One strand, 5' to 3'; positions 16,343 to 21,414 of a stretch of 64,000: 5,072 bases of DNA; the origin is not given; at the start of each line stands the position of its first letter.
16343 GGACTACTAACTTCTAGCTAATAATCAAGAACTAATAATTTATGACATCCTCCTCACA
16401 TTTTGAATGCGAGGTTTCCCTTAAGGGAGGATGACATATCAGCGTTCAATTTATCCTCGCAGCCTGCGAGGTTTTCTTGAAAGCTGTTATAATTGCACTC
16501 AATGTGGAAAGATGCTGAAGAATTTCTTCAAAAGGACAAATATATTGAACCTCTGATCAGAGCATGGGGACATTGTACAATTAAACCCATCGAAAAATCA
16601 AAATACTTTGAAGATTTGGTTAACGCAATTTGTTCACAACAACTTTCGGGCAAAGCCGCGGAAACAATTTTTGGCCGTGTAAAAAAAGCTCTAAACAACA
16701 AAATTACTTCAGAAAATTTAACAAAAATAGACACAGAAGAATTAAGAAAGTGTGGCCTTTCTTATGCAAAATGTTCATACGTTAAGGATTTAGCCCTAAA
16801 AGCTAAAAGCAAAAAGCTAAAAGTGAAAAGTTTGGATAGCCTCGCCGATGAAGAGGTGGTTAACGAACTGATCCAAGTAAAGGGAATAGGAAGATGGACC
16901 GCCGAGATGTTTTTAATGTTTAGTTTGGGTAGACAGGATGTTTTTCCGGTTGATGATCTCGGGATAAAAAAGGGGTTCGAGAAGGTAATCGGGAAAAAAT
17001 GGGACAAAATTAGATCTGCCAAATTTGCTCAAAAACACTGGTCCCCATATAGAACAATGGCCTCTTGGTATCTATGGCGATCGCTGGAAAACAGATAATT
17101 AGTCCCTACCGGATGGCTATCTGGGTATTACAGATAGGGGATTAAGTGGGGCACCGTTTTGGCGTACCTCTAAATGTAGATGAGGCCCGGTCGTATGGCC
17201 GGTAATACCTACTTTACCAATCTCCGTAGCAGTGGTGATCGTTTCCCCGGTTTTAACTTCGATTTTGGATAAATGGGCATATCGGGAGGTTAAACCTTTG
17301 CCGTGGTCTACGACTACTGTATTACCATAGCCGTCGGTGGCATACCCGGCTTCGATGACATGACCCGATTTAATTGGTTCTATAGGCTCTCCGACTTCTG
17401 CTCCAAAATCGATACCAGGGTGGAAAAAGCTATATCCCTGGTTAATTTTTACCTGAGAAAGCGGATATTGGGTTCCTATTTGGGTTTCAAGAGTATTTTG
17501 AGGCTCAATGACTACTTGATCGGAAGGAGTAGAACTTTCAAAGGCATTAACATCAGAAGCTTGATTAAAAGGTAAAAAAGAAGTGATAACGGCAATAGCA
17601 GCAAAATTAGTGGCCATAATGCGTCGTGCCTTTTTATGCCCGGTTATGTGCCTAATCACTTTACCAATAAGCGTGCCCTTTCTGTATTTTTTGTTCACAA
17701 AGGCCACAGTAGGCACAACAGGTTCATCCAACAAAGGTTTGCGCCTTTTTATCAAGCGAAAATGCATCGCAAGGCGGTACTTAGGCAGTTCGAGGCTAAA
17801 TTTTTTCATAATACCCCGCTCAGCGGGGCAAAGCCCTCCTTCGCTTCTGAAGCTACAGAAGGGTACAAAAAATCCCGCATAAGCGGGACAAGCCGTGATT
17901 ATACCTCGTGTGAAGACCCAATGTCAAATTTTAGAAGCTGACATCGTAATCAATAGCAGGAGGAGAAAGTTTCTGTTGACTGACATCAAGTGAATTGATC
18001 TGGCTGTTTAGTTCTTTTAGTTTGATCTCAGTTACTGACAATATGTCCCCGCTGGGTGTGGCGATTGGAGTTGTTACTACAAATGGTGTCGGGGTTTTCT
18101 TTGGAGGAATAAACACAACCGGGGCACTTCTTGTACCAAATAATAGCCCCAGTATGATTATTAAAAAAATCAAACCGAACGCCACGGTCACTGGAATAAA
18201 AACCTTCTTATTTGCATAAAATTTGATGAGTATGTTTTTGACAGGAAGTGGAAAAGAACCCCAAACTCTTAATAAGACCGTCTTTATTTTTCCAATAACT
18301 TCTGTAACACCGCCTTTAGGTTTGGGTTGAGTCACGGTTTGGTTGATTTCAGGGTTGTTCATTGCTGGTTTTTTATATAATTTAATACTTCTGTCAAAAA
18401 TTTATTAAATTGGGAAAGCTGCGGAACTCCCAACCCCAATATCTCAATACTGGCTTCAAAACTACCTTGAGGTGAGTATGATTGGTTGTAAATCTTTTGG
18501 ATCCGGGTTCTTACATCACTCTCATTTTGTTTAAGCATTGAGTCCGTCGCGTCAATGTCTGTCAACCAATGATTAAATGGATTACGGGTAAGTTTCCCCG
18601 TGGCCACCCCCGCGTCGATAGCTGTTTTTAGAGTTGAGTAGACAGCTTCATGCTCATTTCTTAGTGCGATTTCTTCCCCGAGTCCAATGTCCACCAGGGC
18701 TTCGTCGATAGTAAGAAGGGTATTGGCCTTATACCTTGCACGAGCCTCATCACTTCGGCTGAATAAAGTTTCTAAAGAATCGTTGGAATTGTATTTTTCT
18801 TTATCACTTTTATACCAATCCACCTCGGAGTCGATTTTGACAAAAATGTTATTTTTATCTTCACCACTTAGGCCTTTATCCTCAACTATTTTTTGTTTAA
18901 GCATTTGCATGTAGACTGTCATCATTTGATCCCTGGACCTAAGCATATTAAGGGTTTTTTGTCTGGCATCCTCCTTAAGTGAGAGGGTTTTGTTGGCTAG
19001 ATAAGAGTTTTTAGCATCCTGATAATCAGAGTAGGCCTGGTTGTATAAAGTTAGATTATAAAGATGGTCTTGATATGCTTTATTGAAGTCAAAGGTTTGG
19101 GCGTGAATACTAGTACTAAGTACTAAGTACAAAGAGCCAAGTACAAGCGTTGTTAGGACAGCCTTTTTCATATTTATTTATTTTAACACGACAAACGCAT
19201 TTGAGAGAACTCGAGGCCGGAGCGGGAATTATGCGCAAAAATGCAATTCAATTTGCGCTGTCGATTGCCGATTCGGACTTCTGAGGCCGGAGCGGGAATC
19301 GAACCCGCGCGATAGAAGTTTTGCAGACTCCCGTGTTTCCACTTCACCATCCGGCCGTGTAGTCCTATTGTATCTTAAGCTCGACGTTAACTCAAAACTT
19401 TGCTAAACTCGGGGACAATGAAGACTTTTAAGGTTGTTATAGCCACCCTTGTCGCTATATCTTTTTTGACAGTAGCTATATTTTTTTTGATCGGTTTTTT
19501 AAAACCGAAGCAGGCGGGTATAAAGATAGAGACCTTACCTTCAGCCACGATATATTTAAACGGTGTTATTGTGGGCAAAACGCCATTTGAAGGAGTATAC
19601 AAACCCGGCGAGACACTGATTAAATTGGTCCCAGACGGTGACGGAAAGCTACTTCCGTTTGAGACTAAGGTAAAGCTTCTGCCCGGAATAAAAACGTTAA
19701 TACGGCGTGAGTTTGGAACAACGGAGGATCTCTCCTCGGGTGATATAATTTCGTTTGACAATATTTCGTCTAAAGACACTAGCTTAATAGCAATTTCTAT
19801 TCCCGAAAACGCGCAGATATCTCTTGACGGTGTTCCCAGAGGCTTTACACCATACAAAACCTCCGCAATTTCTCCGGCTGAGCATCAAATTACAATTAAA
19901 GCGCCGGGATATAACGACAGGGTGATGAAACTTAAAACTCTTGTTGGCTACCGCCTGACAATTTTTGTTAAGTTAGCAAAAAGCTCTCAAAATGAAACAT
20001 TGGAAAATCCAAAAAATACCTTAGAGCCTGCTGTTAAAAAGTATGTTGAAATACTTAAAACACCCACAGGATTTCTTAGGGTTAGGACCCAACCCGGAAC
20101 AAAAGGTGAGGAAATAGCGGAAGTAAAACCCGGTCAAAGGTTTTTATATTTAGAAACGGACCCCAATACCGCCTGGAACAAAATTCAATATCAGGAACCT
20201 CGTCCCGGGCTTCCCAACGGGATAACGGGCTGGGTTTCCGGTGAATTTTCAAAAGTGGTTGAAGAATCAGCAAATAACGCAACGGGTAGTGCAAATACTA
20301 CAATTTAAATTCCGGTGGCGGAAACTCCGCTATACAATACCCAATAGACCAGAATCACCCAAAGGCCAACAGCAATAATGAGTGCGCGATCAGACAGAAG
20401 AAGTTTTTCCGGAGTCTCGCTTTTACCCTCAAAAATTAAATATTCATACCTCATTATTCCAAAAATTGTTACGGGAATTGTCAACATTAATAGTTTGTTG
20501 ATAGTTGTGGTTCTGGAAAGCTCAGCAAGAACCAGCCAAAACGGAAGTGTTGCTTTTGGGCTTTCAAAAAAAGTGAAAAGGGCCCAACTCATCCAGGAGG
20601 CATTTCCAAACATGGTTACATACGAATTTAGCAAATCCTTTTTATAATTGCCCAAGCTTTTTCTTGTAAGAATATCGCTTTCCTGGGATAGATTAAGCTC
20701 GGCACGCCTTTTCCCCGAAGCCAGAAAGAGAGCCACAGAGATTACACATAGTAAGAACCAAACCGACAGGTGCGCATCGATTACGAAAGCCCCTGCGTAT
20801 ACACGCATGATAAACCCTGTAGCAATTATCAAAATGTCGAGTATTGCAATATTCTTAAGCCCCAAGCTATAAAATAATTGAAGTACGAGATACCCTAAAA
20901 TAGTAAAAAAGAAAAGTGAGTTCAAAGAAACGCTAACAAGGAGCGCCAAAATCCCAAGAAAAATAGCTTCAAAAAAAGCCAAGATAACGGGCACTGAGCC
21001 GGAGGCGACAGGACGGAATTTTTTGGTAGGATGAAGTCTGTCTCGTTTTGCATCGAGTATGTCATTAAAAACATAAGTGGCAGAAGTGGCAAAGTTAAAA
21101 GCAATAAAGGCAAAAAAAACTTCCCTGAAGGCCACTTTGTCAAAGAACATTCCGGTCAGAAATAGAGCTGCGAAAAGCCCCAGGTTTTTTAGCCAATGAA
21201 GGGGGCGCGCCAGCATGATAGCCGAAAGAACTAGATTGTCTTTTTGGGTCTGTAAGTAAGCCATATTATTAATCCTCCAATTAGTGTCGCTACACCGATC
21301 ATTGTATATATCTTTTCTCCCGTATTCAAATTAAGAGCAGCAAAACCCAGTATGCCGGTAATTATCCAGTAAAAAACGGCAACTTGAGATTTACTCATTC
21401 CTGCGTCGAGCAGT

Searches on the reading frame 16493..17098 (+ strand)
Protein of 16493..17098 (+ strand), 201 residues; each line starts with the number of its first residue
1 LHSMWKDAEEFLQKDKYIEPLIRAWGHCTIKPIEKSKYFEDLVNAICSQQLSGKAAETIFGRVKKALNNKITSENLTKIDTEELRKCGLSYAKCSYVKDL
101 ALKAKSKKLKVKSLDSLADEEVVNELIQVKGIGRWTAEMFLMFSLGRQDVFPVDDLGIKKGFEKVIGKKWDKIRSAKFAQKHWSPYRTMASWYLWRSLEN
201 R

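Call 53: search_protein_families(library=pfam, proteins=[window:16493-17098:+], max_evalue=0.001)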
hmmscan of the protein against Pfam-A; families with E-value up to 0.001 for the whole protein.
window:16493-17098:+ (201 aa): 1 family
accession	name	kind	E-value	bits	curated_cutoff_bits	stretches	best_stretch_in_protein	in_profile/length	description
PF00730.31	HhH-GPD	-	2.2e-15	57.4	26.2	1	43-181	1-104/108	HhH-GPD superfamily base excision DNA repair protein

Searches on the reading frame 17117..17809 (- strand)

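Call 53: search_protein_families(library=pfam, proteins=[window:17117-17809:-], max_evalue=0.001)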
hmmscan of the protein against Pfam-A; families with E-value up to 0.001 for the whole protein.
window:17117-17809:- (230 aa): 1 family
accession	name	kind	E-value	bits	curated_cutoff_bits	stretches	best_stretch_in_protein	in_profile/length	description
PF01551.29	Peptidase_M23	-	1.6e-30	105.6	28.7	1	129-224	2-96/96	Peptidase family M23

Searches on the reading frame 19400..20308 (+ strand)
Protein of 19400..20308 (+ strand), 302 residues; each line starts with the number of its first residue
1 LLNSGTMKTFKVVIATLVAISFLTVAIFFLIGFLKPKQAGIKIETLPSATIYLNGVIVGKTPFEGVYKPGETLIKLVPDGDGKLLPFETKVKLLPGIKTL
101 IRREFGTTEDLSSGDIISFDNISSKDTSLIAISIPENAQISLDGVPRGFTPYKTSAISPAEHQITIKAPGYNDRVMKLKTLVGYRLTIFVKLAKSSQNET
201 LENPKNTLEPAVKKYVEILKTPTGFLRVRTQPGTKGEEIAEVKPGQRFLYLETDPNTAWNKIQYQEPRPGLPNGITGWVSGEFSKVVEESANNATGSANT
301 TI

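Call 53: search_protein_families(library=pfam, proteins=[window:19400-20308:+], max_evalue=0.001)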
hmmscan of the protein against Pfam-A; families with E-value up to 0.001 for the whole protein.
window:19400-20308:+ (302 aa): 2 families
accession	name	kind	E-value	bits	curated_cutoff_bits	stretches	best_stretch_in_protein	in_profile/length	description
PF08308.17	PEGA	-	2.1e-15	56.8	20.8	1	132-191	7-66/71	PEGA domain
PF08239.17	SH3_3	-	8.2e-09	36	27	1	225-283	2-52/54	Bacterial SH3 domain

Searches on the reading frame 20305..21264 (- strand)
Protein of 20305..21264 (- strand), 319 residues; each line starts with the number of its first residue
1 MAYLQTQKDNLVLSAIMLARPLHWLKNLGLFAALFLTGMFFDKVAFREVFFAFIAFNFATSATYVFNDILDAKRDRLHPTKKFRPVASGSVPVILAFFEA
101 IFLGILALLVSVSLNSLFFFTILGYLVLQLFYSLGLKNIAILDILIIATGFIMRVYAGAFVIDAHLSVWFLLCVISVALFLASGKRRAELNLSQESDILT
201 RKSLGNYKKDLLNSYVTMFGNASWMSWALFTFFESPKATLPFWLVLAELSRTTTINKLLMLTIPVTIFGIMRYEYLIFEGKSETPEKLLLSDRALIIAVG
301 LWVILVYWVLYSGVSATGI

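Call 53: search_protein_families(library=pfam, proteins=[window:20305-21264:-], max_evalue=0.001)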
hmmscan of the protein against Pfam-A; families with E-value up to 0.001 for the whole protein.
window:20305-21264:- (319 aa): 1 family
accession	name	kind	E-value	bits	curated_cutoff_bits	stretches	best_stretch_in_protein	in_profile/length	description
PF01040.23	UbiA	-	7e-21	75.1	34.2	1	43-180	16-153/250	UbiA prenyltransferase family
